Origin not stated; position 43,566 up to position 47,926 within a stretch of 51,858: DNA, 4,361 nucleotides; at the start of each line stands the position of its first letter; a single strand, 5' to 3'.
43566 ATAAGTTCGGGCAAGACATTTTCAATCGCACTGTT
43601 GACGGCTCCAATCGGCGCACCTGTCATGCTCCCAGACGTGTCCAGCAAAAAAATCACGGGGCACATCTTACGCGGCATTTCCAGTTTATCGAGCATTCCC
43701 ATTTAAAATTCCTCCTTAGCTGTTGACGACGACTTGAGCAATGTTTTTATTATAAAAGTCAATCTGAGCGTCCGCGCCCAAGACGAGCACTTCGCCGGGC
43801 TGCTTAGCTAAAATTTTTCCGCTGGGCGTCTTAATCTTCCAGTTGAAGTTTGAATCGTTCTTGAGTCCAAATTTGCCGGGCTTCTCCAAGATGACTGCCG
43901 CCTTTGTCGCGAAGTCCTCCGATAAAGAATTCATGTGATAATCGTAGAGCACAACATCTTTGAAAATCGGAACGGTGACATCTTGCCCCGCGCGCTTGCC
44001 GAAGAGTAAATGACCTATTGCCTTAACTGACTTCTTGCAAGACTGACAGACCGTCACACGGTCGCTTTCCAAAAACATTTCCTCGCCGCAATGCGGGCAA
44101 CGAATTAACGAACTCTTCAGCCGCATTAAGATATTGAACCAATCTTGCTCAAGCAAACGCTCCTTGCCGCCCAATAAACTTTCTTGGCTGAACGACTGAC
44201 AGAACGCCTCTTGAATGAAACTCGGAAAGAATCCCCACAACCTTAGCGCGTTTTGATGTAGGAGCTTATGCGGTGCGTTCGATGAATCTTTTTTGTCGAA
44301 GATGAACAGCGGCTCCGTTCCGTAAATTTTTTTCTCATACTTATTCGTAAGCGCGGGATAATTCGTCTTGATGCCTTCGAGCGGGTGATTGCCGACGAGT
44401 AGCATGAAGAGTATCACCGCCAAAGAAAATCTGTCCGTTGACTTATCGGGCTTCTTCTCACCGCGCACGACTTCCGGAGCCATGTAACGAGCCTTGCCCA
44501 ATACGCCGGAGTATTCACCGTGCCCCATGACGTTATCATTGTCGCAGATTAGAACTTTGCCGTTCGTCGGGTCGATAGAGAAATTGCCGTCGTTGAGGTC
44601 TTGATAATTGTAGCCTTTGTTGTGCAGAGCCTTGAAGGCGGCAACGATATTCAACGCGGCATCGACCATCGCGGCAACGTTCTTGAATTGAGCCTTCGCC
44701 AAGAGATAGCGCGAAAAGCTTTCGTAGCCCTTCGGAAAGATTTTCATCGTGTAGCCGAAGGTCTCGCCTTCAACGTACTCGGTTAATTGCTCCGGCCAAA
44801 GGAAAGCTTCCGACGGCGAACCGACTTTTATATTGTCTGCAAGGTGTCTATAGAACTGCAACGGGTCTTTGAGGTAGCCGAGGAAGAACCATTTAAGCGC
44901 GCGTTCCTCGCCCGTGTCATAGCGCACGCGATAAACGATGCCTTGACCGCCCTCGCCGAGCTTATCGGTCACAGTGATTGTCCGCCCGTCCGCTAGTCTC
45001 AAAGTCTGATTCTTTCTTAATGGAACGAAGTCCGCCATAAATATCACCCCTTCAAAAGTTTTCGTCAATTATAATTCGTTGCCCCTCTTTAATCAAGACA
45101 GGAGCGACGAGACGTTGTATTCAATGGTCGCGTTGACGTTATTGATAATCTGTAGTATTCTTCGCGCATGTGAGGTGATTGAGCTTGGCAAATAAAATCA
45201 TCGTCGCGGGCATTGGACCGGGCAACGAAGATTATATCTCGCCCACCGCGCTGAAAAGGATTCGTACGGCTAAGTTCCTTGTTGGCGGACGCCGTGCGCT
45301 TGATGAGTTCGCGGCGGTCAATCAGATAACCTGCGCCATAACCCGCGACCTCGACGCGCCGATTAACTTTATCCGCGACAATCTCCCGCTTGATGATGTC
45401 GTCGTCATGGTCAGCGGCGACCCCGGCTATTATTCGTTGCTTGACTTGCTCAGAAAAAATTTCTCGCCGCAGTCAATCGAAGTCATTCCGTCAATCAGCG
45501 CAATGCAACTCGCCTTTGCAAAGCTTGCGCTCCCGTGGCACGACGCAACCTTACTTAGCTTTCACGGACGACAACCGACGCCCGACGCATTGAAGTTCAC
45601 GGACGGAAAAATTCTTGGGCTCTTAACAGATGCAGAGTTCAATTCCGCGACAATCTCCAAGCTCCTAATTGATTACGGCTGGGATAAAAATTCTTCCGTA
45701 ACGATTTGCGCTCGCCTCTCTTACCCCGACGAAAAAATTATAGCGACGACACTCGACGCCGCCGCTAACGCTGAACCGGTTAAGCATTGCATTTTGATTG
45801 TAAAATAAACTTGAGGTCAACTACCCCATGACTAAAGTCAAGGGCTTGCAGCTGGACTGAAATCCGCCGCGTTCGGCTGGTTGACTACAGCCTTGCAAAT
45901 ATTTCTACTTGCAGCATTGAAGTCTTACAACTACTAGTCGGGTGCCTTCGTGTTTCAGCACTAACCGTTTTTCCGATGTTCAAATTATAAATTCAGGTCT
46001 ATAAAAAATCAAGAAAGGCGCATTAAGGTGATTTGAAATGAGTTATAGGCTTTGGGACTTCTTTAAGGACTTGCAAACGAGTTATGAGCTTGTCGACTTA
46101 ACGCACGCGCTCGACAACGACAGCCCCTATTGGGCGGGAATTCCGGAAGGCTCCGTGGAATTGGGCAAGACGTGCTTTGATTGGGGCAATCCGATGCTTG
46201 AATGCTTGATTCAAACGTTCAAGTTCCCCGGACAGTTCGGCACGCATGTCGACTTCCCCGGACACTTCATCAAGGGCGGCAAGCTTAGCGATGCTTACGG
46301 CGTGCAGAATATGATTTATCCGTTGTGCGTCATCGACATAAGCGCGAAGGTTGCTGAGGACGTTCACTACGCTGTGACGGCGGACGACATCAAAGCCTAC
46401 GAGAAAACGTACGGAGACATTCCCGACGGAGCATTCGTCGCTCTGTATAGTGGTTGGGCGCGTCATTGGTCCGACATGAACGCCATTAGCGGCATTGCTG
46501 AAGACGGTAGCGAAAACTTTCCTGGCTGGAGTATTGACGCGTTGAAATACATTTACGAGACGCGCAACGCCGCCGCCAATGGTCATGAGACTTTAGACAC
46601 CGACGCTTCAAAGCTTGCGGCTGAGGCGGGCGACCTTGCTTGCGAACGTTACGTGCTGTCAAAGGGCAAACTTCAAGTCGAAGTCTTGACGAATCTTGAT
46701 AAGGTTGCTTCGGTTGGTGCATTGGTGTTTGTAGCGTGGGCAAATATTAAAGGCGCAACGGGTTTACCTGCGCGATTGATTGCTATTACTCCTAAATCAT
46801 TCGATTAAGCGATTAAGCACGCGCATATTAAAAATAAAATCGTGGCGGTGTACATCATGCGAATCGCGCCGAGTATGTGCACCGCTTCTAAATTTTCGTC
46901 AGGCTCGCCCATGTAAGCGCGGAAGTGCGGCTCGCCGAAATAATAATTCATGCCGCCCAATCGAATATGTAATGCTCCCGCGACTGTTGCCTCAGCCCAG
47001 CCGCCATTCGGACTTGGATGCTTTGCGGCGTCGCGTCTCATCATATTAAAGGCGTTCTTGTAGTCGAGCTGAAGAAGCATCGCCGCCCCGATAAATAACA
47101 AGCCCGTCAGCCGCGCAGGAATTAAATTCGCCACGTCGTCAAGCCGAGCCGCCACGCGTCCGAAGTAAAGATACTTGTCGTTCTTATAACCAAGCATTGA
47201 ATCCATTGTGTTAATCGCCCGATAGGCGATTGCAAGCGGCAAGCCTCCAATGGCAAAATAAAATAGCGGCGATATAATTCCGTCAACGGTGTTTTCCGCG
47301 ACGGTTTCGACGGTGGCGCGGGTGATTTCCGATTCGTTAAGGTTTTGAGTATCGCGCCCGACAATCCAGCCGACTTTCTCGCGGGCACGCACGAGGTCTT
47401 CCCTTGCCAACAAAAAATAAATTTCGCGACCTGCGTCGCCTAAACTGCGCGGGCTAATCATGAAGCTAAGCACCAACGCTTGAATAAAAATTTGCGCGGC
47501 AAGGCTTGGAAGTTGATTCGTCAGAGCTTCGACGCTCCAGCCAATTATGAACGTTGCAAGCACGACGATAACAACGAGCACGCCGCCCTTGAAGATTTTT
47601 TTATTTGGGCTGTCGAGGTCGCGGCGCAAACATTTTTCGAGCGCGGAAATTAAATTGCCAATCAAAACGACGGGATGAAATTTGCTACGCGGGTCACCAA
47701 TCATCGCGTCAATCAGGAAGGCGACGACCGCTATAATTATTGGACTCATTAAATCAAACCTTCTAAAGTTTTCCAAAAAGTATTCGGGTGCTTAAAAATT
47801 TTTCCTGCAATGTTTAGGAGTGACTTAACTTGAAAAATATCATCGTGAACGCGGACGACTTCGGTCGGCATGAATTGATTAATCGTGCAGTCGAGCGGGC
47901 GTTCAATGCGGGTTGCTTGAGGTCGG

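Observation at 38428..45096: Six-gene operon: Ser/Thr kinase, two TerY-like vWA proteins, PP2C phosphatase, GrpE-like protein and Hsp70-like ATPase; candidate uncharacterised signalling/conflict system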

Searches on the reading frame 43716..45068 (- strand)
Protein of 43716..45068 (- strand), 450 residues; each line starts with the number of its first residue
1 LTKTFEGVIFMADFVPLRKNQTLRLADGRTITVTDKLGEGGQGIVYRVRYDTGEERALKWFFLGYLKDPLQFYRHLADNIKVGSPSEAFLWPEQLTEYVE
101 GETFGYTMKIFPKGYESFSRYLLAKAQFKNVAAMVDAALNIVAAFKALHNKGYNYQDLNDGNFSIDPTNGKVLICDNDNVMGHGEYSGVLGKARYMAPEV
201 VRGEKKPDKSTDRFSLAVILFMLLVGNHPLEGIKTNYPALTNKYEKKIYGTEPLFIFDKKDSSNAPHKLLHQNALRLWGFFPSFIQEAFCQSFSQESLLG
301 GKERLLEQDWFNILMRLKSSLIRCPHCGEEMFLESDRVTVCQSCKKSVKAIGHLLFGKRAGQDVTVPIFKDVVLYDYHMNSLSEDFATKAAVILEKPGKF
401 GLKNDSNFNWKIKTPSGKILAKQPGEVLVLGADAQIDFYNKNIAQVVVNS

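Call 3: search_protein_families(library=pfam, proteins=[window:43716-45068:-], max_evalue=0.1)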
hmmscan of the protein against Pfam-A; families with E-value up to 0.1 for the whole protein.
window:43716-45068:- (450 aa): 7 families
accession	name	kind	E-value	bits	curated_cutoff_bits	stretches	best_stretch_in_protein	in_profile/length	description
PF00069.31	Pkinase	-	1.9e-17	63.9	31.7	1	33-243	3-210/263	Protein kinase domain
PF07714.23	PK_Tyr_Ser-Thr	-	0.00064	19.5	23.1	1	117-236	87-211/258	Protein tyrosine and serine/threonine kinase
PF12760.12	Zn_ribbon_IS1595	-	0.027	14.9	25.4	1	322-346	19-45/46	Transposase zinc-ribbon domain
PF08274.17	Zn_Ribbon_YjdM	-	0.035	14.6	30.8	0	323-345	4-26/30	PhnA Zinc-Ribbon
PF18912.6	DZR_2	-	0.035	14.4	27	1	323-352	9-35/56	Double zinc ribbon domain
PF24460.1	DUF7575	-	0.078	12.8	28.5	0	322-330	4-12/28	Domain of unknown function (DUF7575)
PF07191.17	Zn_ribbon_6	-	0.084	13.3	25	0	323-350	2-28/67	Double zinc ribbon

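Call 4: search_protein_families(library=padloc, proteins=[window:43716-45068:-], max_evalue=0.1)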
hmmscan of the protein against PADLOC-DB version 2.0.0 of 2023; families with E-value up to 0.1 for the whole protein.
window:43716-45068:- (450 aa): 24 families
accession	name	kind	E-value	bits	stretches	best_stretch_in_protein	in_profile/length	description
PDLC04138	mad6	-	1e-14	52.4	2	138-237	159-263/659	mads_6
PDLC04047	PD-T4-6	-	2e-13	48.1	1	33-235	14-217/327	-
PDLC04042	PD-T4-6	-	2.7e-12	45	1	32-235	12-217/292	-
PDLC04048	PD-T4-6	-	1.5e-10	39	1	32-232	13-214/354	-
PDLC04054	PD-T4-6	-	1.7e-10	38.9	1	26-234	9-217/347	-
PDLC04053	PD-T4-6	-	1.7e-10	38.8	1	33-234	13-215/311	-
PDLC04043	PD-T4-6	-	1.9e-08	31.8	1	186-232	173-219/452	-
PDLC04040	PD-T4-6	-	2e-08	31.5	1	138-232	108-207/547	-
PDLC01088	C3a189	-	1.3e-07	28.5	1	187-231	166-209/840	kinase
PDLC04060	PD-T4-6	-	4.2e-07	27.2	1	134-232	110-211/486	-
PDLC04041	PD-T4-6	-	7.7e-07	26.7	1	135-230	132-234/443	-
PDLC04052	PD-T4-6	-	4.3e-06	24.2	1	135-232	116-218/496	-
PDLC04061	PD-T4-6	-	6.7e-06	23.9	1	123-232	111-225/510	-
PDLC04057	PD-T4-6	-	2.9e-05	21.2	1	187-232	168-212/443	-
PDLC04039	PD-T4-6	-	6.9e-05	20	1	141-232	123-217/458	-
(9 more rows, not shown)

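Call 5: search_protein_families(library=ncbifam, proteins=[window:43716-45068:-], max_evalue=0.1)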
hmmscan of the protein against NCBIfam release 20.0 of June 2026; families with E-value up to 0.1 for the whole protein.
window:43716-45068:- (450 aa): 7 families
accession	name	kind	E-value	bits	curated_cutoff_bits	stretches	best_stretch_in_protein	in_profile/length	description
NF038150.1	lanthi_synth_IV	equivalog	1.4e-08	33.5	650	1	129-230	295-396/851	class IV lanthionine synthetase LanL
NF047741.1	antiphage_MADS6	equivalog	2.4e-08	33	460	1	193-233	366-406/612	methylation-associated defense system protein kinase MAD6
NF033483.0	PknB_PASTA_kin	equivalog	1.6e-07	30.8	450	1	131-232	106-210/563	Stk1 family PASTA domain-containing Ser/Thr kinase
NF038151.1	lanthi_synth_III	equivalog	7.9e-05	21.2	575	1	131-250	335-449/833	class III lanthionine synthetase LanKC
NF052427.1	StpK7MSMEG_1200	equivalog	0.00033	19.3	900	1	35-231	13-210/601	serine/threonine protein kinase StpK7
NF009651.0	PRK13184.1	equivalog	0.021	12.7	839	1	189-229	191-230/932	serine/threonine-protein kinase PknD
NF003331.0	PRK04338.1-7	equivalog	0.097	11.4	560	0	320-359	241-280/376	tRNA (guanine(26)-N(2))-dimethyltransferase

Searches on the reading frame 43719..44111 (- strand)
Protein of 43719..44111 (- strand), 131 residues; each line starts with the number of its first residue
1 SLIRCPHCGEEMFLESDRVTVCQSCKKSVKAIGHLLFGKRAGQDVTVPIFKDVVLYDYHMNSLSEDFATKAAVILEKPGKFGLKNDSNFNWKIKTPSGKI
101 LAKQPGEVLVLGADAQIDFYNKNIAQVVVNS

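Call 72: search_protein_families(library=pfam, alignment_id=A7, max_evalue=10)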
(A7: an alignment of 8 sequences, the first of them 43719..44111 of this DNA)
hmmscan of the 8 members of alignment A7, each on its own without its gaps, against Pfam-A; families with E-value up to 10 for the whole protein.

A. member 1, window:43719-44111:- (131 aa): 18 families
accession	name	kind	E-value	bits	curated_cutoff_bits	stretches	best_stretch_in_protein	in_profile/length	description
PF18912.6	DZR_2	-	0.009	16.3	27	1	4-33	9-35/56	Double zinc ribbon domain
PF12760.12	Zn_ribbon_IS1595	-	0.016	15.6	25.4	1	4-27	20-45/46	Transposase zinc-ribbon domain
PF07191.17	Zn_ribbon_6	-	0.016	15.6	25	1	4-31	2-28/67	Double zinc ribbon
PF08274.17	Zn_Ribbon_YjdM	-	0.017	15.6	30.8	1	4-26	4-26/30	PhnA Zinc-Ribbon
PF24460.1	DUF7575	-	0.025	14.4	28.5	1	3-11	4-12/28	Domain of unknown function (DUF7575)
PF12773.13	DZR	-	0.04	14.5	27.3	1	5-30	15-35/45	Double zinc ribbon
PF24463.1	DUF7577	-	0.042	13.9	28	1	3-11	3-11/27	Domain of unknown function (DUF7577)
PF09297.16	Zn_ribbon_NUD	-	0.046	13.9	24.8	1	5-26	6-28/32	NADH pyrophosphatase zinc ribbon domain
PF13248.11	Zn_ribbon_3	-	0.061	13.3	27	1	2-25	2-22/26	zinc-ribbon domain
PF10080.14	FtrD-like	-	0.084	13.5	26.3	1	5-30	37-62/101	Membrane iron-sulfur containing protein FtrD-like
PF22289.1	DmmA-like_C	-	0.11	12.9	27.4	1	3-28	2-27/44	Dimethylamine monooxygenase subunit DmmA-like, C-terminal domain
PF23783.1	Zn_ribbon_TiaS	-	0.14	12.3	27.3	0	21-33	3-15/41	TiaS C-terminal zinc ribbon domain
PF14446.12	Prok-RING_1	-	0.18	12.2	29.1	1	4-27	6-28/54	Prokaryotic RING finger family 1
PF14354.12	Lar_restr_allev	-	0.19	12.4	28.6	1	4-27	5-33/58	Restriction alleviation protein Lar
PF07282.18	Cas12f1-like_TNB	-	0.22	12.2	26.3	1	4-29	30-50/60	Cas12f1-like, TNB domain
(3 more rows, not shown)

B. families by the number of members that match (of 8 scanned): 64 families (the first 25 are shown)
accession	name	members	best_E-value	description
PF13248.11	Zn_ribbon_3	6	0.018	zinc-ribbon domain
PF18912.6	DZR_2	5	0.0013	Double zinc ribbon domain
PF08274.17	Zn_Ribbon_YjdM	4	3.9e-05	PhnA Zinc-Ribbon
PF07191.17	Zn_ribbon_6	4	0.00081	Double zinc ribbon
PF21344.3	Zn_ribbon_LysW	4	0.0037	Alpha-aminoadipate carrier protein LysW-like, globular domain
PF01396.24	Zn_ribbon_Top1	4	0.023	Topoisomerase DNA binding C4 zinc finger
PF24460.1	DUF7575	4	0.025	Domain of unknown function (DUF7575)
PF12773.13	DZR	4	0.027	Double zinc ribbon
PF01155.25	HypA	4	0.036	Hydrogenase/urease nickel incorporation, metallochaperone, hypA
PF18439.7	zf_UBZ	4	0.05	Ubiquitin-Binding Zinc Finger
PF14369.11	Zn_ribbon_19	4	0.11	zinc-ribbon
PF25207.1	DUF7837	4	0.12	Domain of unknown function (DUF7837)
PF08271.17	Zn_Ribbon_TF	3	8.6e-05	TFIIB zinc-binding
PF06677.18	Auto_anti-p27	3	0.012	Sjogren's syndrome/scleroderma autoantigen 1 (Autoantigen p27)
PF03119.21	DNA_ligase_ZBD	3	0.015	NAD-dependent DNA ligase C4 zinc finger domain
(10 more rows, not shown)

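Call 73: search_solved_structures(query=A7, max_evalue=10, show_alignments=2)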
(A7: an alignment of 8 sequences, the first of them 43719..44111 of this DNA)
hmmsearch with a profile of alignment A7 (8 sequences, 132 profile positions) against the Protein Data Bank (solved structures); distinct sequences matched with E-value up to 10: 12.
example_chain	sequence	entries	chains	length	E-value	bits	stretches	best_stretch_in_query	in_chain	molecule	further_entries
6ksg_A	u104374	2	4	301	0.019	18.3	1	78-119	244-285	Methionine aminopeptidase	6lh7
6k26_A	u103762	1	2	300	0.019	18.3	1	78-119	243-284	Methionine aminopeptidase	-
3wwl_A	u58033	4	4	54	0.11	15.9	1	6-35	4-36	Alpha-aminoadipate carrier protein LysW | OrfF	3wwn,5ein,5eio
9v21_sC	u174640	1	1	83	0.17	15.2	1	5-31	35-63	Small ribosomal subunit protein eS27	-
9v1j_sC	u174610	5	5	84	0.18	15.2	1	5-31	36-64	Small ribosomal subunit protein eS27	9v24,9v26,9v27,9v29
4qiw_P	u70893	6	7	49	0.49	13.8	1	4-31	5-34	DNA-directed RNA polymerase subunit P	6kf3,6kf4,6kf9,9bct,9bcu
2k78_A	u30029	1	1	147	1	12.8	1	56-98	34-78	Iron-regulated surface determinant protein C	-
9fhl_W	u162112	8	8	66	1.1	12.7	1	5-30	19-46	Small ribosomal subunit protein eS27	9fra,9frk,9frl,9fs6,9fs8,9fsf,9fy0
2nb9_A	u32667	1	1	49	1.2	12.6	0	4-21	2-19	Uncharacterized protein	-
5k2m_E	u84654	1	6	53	2.2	11.7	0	4-34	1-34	Probable lysine biosynthesis protein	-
1x4k_A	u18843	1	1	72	4.4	10.7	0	21-54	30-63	Skeletal muscle LIM-protein 3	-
7aoc_I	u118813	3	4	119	6.6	10.1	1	3-99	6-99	DNA-directed RNA polymerase I subunit RPA12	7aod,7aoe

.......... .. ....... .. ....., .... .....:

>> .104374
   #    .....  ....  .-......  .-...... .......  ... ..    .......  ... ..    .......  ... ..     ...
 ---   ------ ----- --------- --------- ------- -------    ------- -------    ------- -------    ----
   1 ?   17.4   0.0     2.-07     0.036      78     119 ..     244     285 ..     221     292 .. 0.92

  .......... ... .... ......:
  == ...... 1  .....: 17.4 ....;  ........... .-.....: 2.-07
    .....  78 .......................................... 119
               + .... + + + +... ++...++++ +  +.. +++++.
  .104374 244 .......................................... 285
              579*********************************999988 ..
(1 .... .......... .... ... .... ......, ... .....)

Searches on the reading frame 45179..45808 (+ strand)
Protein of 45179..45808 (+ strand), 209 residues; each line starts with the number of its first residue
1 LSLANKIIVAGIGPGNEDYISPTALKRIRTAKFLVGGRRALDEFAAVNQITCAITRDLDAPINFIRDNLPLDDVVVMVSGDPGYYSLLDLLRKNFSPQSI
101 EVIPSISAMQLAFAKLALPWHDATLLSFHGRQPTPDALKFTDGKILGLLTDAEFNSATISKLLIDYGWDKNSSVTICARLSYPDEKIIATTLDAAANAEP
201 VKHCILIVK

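Call 42: search_protein_families(library=pfam, proteins=[window:45179-45808:+], max_evalue=0.01)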
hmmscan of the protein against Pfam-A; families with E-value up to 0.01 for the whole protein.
window:45179-45808:+ (209 aa): 1 family
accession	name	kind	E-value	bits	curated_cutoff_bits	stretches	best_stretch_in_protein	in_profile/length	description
PF00590.25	TP_methylase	-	1.6e-26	94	27.8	1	6-195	1-211/212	Tetrapyrrole (Corrin/Porphyrin) Methylases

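Call 90: find_encoding_contigs(protein=window:45179-45808:+, flank=10000, max_places=6)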
Protein window:45179-45808:+ (209 aa): no gene with exactly this product is on record in the collection.

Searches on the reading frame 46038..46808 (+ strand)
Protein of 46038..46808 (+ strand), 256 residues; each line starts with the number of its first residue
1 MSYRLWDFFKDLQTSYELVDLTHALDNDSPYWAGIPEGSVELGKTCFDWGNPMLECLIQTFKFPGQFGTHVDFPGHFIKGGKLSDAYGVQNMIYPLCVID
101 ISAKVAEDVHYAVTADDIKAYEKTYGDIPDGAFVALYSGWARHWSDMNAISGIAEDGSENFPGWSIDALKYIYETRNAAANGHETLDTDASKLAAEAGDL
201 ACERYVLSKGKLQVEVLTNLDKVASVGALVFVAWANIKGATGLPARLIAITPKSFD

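Call 42: search_protein_families(library=pfam, proteins=[window:46038-46808:+], max_evalue=0.01)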
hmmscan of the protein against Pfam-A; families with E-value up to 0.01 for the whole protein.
window:46038-46808:+ (256 aa): 2 families
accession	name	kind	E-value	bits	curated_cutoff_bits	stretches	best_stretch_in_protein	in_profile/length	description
PF04199.19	Cyclase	-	6e-34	117.7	23.1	1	19-190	1-142/142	Putative cyclase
PF13474.12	SnoaL_3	-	0.0035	18.1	22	1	105-169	4-64/121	SnoaL-like domain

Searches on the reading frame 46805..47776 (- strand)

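Call 42: search_protein_families(library=pfam, proteins=[window:46805-47776:-], max_evalue=0.01)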
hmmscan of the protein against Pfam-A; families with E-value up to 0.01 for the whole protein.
window:46805-47776:- (323 aa): 1 family
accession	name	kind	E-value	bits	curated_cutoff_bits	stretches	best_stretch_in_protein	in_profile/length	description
PF03186.18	CobD_Cbib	-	4.9e-106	354.6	34.4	1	17-308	2-282/282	CobD/Cbib protein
